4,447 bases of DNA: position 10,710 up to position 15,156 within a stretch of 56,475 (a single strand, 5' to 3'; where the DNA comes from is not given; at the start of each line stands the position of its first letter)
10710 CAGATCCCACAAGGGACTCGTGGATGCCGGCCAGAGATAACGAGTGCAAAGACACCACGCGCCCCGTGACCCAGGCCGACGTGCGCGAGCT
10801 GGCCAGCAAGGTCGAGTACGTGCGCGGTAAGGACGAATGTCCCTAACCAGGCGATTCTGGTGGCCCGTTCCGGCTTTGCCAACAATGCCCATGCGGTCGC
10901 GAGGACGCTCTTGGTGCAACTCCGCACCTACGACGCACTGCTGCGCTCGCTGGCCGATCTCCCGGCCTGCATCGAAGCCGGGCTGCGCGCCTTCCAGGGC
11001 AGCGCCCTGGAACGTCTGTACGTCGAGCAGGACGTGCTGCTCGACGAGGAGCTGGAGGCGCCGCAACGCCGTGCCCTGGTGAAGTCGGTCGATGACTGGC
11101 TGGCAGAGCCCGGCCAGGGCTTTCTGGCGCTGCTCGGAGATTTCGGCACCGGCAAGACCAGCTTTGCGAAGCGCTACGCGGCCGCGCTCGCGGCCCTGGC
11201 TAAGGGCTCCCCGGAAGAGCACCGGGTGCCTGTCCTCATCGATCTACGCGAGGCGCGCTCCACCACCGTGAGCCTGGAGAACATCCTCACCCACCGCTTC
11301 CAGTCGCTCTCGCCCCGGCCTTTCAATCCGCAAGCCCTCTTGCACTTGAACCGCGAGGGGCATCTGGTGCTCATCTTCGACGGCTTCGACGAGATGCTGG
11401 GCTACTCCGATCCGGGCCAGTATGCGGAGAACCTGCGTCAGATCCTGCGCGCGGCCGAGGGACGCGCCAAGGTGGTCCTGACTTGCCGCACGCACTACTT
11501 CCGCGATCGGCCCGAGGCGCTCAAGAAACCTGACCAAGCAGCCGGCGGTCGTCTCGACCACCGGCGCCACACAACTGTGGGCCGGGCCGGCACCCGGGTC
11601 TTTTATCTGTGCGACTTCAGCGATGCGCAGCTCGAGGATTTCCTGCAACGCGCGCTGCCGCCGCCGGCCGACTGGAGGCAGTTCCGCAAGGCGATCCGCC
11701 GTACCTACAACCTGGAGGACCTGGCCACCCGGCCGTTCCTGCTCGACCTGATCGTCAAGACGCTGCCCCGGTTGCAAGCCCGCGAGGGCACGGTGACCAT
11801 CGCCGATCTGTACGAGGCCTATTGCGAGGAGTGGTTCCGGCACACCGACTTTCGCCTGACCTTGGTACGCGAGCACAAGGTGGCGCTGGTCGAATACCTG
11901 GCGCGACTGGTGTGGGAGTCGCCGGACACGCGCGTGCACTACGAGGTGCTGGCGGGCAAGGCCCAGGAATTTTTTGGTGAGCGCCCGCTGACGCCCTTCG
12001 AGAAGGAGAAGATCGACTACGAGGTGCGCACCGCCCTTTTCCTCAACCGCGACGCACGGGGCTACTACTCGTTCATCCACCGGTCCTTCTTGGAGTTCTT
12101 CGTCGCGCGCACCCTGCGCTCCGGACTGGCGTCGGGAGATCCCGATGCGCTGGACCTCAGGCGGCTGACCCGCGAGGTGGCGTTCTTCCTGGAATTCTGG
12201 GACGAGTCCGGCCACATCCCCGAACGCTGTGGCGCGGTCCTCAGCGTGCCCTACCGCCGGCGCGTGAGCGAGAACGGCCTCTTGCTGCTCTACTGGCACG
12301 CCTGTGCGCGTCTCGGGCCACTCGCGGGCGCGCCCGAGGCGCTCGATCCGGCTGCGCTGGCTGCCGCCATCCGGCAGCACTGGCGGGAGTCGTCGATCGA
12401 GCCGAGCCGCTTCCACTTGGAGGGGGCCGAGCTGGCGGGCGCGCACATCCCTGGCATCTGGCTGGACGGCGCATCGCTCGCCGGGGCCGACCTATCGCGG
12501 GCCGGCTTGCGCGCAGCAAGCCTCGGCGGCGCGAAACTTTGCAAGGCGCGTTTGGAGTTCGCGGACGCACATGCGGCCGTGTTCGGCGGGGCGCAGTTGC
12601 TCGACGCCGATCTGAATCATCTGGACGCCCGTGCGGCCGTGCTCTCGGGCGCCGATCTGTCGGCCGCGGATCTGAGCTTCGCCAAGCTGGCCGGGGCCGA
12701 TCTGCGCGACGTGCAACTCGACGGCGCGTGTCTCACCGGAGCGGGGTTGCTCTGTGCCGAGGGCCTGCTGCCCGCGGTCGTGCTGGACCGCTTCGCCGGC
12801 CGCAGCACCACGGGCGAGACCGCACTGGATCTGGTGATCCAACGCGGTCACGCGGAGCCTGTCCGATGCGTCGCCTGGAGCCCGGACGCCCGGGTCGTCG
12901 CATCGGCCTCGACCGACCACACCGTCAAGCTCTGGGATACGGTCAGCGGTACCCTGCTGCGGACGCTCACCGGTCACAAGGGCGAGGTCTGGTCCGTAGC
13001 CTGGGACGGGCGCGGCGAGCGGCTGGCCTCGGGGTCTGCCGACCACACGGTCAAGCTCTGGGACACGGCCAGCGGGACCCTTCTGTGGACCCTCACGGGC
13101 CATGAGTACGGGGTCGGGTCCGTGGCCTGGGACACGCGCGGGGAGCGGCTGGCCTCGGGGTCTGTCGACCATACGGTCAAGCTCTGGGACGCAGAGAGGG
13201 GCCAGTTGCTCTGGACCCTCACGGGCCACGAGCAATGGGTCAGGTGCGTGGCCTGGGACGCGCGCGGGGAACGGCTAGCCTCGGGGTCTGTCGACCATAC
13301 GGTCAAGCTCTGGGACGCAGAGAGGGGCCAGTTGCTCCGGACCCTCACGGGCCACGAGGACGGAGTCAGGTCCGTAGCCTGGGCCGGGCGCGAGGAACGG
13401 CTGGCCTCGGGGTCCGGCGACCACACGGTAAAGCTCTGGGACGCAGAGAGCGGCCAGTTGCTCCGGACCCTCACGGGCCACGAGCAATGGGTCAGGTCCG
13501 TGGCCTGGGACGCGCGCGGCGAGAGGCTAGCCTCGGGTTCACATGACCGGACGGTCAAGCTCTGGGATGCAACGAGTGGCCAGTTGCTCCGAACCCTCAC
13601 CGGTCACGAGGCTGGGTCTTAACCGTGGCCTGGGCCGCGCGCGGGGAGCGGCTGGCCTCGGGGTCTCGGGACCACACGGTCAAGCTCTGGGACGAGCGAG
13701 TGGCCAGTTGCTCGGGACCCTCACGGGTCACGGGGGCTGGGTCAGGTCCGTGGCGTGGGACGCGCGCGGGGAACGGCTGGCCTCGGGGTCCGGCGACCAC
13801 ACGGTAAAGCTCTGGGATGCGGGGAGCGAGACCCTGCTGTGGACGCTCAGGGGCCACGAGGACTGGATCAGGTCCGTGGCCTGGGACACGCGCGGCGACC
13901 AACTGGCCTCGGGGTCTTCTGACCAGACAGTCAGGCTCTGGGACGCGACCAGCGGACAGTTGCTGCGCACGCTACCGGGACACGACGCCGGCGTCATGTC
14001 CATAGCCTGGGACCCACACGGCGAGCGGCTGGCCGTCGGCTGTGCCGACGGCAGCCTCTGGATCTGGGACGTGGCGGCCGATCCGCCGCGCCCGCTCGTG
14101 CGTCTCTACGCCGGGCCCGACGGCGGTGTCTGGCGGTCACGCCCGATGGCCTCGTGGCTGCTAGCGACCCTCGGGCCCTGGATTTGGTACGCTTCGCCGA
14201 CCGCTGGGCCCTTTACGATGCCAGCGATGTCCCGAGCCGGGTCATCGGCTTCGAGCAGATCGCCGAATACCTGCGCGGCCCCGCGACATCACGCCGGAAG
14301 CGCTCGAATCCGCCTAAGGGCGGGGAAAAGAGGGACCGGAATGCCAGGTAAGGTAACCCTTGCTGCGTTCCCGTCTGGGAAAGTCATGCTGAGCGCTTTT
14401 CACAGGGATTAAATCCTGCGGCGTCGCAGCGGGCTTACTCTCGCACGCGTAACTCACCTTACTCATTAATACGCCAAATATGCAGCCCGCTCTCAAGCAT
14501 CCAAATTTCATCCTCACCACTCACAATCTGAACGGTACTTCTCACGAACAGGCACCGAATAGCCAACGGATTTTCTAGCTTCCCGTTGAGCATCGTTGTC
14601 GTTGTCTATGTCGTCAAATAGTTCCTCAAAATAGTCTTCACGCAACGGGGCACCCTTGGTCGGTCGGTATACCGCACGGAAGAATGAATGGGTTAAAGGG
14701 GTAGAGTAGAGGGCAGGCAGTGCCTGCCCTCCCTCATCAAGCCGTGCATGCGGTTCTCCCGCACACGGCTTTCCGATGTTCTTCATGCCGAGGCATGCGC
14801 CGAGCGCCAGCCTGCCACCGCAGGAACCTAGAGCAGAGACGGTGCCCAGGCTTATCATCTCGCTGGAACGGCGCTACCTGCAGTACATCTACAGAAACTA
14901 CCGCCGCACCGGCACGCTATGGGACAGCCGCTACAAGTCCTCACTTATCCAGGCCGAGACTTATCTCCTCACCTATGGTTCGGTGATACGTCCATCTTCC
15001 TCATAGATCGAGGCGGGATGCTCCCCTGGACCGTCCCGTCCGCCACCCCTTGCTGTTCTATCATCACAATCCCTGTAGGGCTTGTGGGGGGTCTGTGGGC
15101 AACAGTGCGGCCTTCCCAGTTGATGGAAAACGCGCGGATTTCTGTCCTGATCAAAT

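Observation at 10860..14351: Effector-less NACHT-pentapeptide-WD40 NLR-like STAND NTPase inside a decaying accessory island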

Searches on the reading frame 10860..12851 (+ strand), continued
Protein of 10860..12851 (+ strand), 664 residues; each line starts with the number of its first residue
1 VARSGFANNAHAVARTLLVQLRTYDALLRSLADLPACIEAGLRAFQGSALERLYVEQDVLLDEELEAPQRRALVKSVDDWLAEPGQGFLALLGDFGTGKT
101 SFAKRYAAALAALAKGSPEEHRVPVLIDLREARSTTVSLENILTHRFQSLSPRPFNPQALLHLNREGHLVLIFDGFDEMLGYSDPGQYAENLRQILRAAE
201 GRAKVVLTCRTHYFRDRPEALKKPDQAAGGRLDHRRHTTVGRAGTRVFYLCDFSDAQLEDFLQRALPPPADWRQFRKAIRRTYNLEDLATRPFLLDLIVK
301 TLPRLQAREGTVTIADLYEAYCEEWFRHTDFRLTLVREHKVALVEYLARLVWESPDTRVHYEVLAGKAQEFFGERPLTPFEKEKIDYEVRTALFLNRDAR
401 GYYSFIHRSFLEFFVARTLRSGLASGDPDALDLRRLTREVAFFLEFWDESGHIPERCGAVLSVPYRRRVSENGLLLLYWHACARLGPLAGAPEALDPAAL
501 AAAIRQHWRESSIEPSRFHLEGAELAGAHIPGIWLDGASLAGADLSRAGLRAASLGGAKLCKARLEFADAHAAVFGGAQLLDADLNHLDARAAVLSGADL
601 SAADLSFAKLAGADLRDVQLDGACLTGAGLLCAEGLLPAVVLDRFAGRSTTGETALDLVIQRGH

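Call 16: find_encoding_contigs(protein=P0001, flank=10000, max_places=6)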
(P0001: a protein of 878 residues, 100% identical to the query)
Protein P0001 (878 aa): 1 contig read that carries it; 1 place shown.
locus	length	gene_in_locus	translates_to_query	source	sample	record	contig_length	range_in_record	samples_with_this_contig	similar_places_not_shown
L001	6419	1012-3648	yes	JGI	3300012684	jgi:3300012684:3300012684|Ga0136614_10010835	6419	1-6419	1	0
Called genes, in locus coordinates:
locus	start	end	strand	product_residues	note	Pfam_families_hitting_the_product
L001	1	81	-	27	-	?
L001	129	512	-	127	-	-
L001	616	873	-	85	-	-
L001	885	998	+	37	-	-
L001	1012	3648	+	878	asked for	PF05729:NACHT, PF00805:Pentapeptide, PF00400:WD40, PF23381:Beta-prop_IFT122_1st, PF24105:Beta-prop_CAF1B_HIR1, PF24805:EIF3I, PF24807:WD40_CDC20-Fz, PF24814:WD40_Prp19, +59 more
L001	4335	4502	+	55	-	-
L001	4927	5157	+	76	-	-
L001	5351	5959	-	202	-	PF05685:Uma2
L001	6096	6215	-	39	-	-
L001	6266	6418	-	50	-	?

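Call 25: search_protein_families(library=padloc, proteins=[P0002, P0007, P0005, P0023, P0012], max_evalue=0.01)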
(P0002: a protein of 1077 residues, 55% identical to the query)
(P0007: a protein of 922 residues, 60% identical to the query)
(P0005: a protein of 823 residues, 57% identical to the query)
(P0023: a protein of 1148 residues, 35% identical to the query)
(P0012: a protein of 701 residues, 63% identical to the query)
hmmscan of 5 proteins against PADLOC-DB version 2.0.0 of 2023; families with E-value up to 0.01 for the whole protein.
P0002 (1077 aa): 4 families
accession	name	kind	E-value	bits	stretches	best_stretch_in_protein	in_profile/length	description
PDLC02919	HEAT-ARM_XIII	-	8.3e-23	77.8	2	781-896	127-240/1972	-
PDLC00631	ZorD1|ZorD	-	7.1e-05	18.7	1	32-145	948-1058/1071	"SWI2/SNF2 helicase, Mrr-like nuclease"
PDLC00914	TRIP13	-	0.0017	15.8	1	204-293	70-150/302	TRIP13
PDLC04140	mad8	-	0.0039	14.7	1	199-341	21-108/314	mads_8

P0007 (922 aa): 7 families
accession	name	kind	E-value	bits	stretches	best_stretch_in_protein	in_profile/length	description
PDLC04559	PDC-M28B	-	4.1e-21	73.6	2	3-47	131-175/438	-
PDLC04560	PDC-M28B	-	1.8e-10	38.7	1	4-47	18-61/327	-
PDLC00631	ZorD1|ZorD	-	1.3e-06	24.5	1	317-430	950-1060/1071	"SWI2/SNF2 helicase, Mrr-like nuclease"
PDLC04819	PDC-S02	-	2.6e-05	21.6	1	316-439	197-315/334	-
PDLC04140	mad8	-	0.00034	18.2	1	483-616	22-114/314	mads_8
PDLC04815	PDC-S02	-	0.0018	15.7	1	318-440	208-328/346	-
PDLC04796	PDC-S02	-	0.0054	13.7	1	280-413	208-337/390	-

P0005 (823 aa): 5 families
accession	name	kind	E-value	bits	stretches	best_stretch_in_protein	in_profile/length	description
PDLC00631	ZorD1|ZorD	-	2.2e-07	27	1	107-216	951-1057/1071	"SWI2/SNF2 helicase, Mrr-like nuclease"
PDLC04140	mad8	-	0.00025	18.7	1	274-401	24-113/314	mads_8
PDLC04819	PDC-S02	-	0.00032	18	1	108-215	200-302/334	-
PDLC04815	PDC-S02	-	0.0031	14.9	1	112-214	213-311/346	-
PDLC00914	TRIP13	-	0.0083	13.6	0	275-371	69-155/302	TRIP13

P0023 (1148 aa): 3 families
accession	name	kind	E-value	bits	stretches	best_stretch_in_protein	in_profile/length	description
PDLC04559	PDC-M28B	-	1.8e-29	101.1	1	5-229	131-343/438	-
PDLC04560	PDC-M28B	-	6.4e-13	46.8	1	4-213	16-222/327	-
PDLC04140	mad8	-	0.00098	16.7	1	490-641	19-101/314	mads_8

P0012 (701 aa): 3 families
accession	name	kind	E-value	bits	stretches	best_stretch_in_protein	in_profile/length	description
PDLC00631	ZorD1|ZorD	-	1.1e-06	24.7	1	109-222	950-1060/1071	"SWI2/SNF2 helicase, Mrr-like nuclease"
PDLC04819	PDC-S02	-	0.00012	19.5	1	99-232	188-316/334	-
PDLC04140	mad8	-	0.00046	17.8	1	274-397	21-100/314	mads_8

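Call 40: find_encoding_contigs(protein=P0007, flank=8000, max_places=2)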
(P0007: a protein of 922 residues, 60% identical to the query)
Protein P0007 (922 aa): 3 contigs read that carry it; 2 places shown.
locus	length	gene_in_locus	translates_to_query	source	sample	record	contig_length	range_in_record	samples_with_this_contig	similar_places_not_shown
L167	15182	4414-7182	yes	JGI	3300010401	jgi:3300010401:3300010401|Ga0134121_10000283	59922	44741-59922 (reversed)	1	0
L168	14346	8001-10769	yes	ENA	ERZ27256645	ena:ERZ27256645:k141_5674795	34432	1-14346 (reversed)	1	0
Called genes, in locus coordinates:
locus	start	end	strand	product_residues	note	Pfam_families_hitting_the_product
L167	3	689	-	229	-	?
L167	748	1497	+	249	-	-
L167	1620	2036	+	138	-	PF03473:MOSC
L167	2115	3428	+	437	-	PF00795:CN_hydrolase (weak)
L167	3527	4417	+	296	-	-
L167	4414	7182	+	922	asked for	PF07015:VirC1 (faint), PF10609:ParA (faint), PF04471:Mrr_cat, PF05729:NACHT, PF24883:NPHP3_N (faint)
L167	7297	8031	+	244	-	PF25172:Beta-prop_WDR3_2nd, PF25174:Beta-prop_THOC3, PF24817:WD40_WDHD1_1st, PF25168:Beta-prop_WDR36-Utp21_2nd, PF24814:WD40_Prp19, PF25173:Beta-prop_WDR3_1st, PF25391:WD40_Gbeta, PF23381:Beta-prop_IFT122_1st, +22 more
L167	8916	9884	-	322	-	PF12706:Lactamase_B_2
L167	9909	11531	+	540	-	-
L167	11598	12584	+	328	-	PF08450:SGL (faint)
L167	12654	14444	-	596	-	PF01425:Amidase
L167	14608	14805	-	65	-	-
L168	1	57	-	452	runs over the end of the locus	PF25145:NfeD1b_N, PF24961:NfeD_membrane, PF01957:NfeD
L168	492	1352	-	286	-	-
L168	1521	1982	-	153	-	PF12867:DinB_2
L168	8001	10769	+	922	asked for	PF07015:VirC1 (faint), PF10609:ParA (faint), PF04471:Mrr_cat, PF05729:NACHT, PF24883:NPHP3_N (faint)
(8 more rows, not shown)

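Call 41: find_encoding_contigs(protein=P0029, flank=8000, max_places=2)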
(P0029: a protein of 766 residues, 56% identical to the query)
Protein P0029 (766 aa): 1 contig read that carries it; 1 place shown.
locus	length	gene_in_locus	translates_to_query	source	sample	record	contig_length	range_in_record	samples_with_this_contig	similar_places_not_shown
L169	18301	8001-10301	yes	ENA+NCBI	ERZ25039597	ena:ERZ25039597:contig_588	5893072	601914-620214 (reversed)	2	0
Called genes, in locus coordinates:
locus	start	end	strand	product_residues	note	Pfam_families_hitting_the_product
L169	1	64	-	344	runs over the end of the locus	PF25145:NfeD1b_N, PF24961:NfeD_membrane, PF01957:NfeD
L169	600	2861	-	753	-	PF03190:Thioredox_DsbH, PF13899:Thioredoxin_7, PF11412:DsbD_N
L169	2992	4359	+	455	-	PF03473:MOSC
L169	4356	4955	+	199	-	-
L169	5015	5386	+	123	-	PF07007:LprI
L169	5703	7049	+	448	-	PF00795:CN_hydrolase (weak)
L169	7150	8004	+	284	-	-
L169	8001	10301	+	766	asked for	PF01656:CbiA (weak), PF07015:VirC1 (faint), PF10609:ParA (weak), PF04471:Mrr_cat, PF20703:nSTAND1 (weak), PF24883:NPHP3_N (faint), PF05729:NACHT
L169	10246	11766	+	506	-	-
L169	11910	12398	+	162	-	-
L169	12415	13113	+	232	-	PF23381:Beta-prop_IFT122_1st, PF23393:Beta-prop_WDR90_POC16_2nd, PF23414:Beta-prop_EML_2, PF24105:Beta-prop_CAF1B_HIR1, PF24782:WD40_MABP1-WDR62_2nd, PF24807:WD40_CDC20-Fz, PF24814:WD40_Prp19, PF24817:WD40_WDHD1_1st, +32 more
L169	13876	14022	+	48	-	-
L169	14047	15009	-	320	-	PF00753:Lactamase_B (weak), PF12706:Lactamase_B_2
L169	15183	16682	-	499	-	PF13365:Trypsin_2, PF03783:CsgG, PF08308:PEGA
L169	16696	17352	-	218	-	-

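Call 42: find_encoding_contigs(protein=P0012, flank=8000, max_places=2)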
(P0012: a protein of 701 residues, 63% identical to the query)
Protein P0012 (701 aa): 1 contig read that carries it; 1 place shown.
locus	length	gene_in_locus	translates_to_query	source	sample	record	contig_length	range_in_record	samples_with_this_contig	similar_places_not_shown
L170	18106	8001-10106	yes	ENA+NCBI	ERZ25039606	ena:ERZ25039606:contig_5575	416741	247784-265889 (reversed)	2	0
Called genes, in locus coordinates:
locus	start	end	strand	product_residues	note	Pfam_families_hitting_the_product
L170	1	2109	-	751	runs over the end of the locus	PF03190:Thioredox_DsbH, PF13899:Thioredoxin_7, PF11412:DsbD_N (weak)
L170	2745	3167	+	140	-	-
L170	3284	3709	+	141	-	PF03473:MOSC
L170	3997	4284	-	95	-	-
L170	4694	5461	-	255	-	-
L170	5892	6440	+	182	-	-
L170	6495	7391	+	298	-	-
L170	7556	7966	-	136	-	-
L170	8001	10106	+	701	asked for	PF04471:Mrr_cat, PF05729:NACHT, PF24883:NPHP3_N (faint)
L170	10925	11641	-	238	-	PF12706:Lactamase_B_2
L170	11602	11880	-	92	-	-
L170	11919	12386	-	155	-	-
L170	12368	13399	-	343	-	-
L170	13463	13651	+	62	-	-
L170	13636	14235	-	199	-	-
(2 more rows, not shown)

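Call 67: predict_structure(alignment_id=A1)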
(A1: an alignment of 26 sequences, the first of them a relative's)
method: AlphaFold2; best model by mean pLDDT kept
length: 1077 residues; sequences in the alignment: 26
mean_pLDDT: 76.5   pTM: 0.56
mean pLDDT of the five models: 76.5, 76.2, 76.0, 75.1, 73.5
residues with pLDDT >= 90: 309; 70-90: 481; 50-70: 133; < 50: 154
segments of 3 or more residues with pLDDT < 50: 1-23, 346-354, 758-776, 811-853, 1010-1013, 1029-1077
pLDDT, mean of each block of 10 residues (from residue 1): 36 43 50 80 89 84 87 76 87 93 87 91 90 92 89 92 89 87 62 92 92 83 95 89 87 67 83 84 92 79 63 87 90 59 45 57 86 89 90 86 79 85 84 78 87 71 89 86 80 74 80 81 75 90 90 91 89 90 95 96 88 60 88 94 91 97 93 97 93 97 91 96 82 89 71 61 36 43 66 73 74 36 26 29 28 64 84 86 90 87 82 84 86 90 78 79 80 83 78 62 59 58 55 35 30 34 37 38
secondary structure, 60 per line:
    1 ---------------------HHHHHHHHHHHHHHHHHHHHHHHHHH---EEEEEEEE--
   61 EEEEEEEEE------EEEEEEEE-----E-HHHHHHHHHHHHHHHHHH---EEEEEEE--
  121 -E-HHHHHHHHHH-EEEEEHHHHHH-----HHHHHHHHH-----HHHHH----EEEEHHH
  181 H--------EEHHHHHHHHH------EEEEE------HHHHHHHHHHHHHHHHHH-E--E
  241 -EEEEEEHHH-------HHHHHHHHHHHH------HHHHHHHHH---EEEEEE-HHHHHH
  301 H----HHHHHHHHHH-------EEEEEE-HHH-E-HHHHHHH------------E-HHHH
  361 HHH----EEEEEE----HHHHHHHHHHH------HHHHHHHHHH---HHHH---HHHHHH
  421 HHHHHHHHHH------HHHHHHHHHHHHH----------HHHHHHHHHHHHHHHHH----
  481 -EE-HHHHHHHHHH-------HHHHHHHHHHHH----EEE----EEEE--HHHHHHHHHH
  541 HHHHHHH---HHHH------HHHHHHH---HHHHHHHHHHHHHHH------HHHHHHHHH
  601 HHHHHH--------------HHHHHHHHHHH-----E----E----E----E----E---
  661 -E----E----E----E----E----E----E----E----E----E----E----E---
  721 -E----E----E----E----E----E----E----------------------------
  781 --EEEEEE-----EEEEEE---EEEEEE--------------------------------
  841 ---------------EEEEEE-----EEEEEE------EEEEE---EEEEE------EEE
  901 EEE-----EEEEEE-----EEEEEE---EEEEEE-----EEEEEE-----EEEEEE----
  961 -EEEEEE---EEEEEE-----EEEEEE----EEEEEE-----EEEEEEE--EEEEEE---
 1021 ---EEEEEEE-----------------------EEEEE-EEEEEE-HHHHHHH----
elements in order (helices of 4 or more, strands of 3 or more residues): H22-47 E51-58 E61-69 E76-83 H91-108 E112-118 H124-133 E135-139 H140-145 H151-159 H165-169 E174-177 H178-181 H192-200 E207-211 H218-235 E242-247 H258-269 H276-284 E288-293 H295-301 H306-315 E323-328 H336-342 H357-363 E368-373 H378-388 H395-404 H408-411 H415-430 H437-449 H460-476 H485-494 H502-513 E518-520 E525-528 H531-547 H551-554 H561-567 H571-585 H592-606 H621-631 E783-788 E794-799 E803-808 E856-861 E867-872 E879-883 E887-891 E898-903 E909-914 E920-925 E929-934 E940-945 E951-956 E962-967 E971-976 E982-987 E992-997 E1003-1009 E1012-1017 E1024-1030 E1054-1058 E1060-1065 H1067-1073

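Call 69: fold_search(model_id=the predicted structure, library=pdb)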
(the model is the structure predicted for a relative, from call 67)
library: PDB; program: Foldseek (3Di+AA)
matches with E <= 10: 1990; with E <= 0.001: 1905
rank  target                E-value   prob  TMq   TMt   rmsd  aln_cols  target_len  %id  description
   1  5yzv_B                4.2e-20  1.00  0.20  0.71   2.8       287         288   32  Biophysical and structural characterization of the thermostable WD40 domain of a prokaryotic protein, Thermomonospora  (released 2018-10-03)
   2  7big_A                8.5e-20  1.00  0.19  0.63  12.8       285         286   38  Crystal structure of v13WRAP-T, a 7-bladed designer protein (released 2021-09-22)
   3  3j2t_A                1.4e-19  1.00  0.20  0.19  24.8       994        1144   14  An improved model of the human apoptosome (released 2013-04-10)
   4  7bie_A                4.0e-19  1.00  0.19  0.63  12.7       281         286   38  Crystal structure of nvWrap-T, a 7-bladed symmetric propeller (released 2021-09-22)
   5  7bif_A                4.2e-19  1.00  0.19  0.69   3.1       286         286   32  Crystal structure of v22WRAP-T, a 7-bladed designer protein (released 2021-09-22)
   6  7bid                  6.7e-19  1.00  0.17  0.59  13.1       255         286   42  Crystal structure of v31WRAP-T, a 7-bladed designer protein (released 2021-09-22)
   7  3shf                  7.9e-19  1.00  0.20  0.19  20.3       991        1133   14  Crystal structure of the R265S mutant of full-length murine Apaf-1 (released 2011-08-24)
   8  2ymu_A                9.3e-19  1.00  0.19  0.35   5.6       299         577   30  Structure of a highly repetitive propeller structure (released 2012-10-17)
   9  9ijj_R                1.3e-18  1.00  0.20  0.45   3.1       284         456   22  In situ structure of the central apparatus in mouse sperm axoneme. (released 2025-06-04)
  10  5mzh_A                1.3e-18  1.00  0.20  0.49   3.7       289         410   24  Crystal structure of ODA16 from Chlamydomonas reinhardtii (released 2017-03-22)
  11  8bb5_D                1.7e-18  1.00  0.20  0.68   2.6       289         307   27  Structure of human WDR5 and pVHL:ElonginC:ElonginB bound to PROTAC with Aryl linker (released 2022-11-09)
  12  8f1g_A                1.8e-18  1.00  0.19  0.66   5.7       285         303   28  Crystal structure of human WDR5 in complex with compound WM662 (released 2023-01-11)
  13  8q1n_A                1.9e-18  1.00  0.19  0.56  12.9       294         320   31  Cyclic peptide binder of the WBM-site of WDR5 (released 2023-09-06)
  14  6byn_W                3.0e-18  1.00  0.20  0.66   3.2       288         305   27  Crystal structure of WDR5-Mb(S4) monobody complex (released 2018-07-04)
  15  2co0_A                3.5e-18  1.00  0.20  0.68   2.5       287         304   28  WDR5 and unmodified Histone H3 complex at 2.25 Angstrom (released 2006-07-03)
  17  3sfz                  4.1e-18  1.00  0.19  0.18  20.7       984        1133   14  Crystal structure of full-length murine Apaf-1 (released 2011-08-24)
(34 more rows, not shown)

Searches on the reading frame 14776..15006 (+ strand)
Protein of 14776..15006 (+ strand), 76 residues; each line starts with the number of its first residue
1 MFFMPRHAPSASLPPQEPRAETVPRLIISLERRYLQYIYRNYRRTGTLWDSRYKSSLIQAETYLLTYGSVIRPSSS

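Call 10: search_protein_families(library=pfam, proteins=[window:14776-15003:+], max_evalue=0.01)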
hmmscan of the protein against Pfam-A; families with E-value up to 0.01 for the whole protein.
seq(76 aa): 0 families

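Call 44: search_protein_families(library=ncbifam, proteins=[window:14776-15006:+], max_evalue=0.1)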
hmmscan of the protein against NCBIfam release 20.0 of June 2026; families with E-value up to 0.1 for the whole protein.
window:14776-15006:+ (76 aa): 0 families

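Call 45: search_solved_structures(query=window:14812-15003:+, max_evalue=10, show_alignments=1)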
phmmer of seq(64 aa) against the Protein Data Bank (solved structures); distinct sequences matched with E-value up to 10: 0.
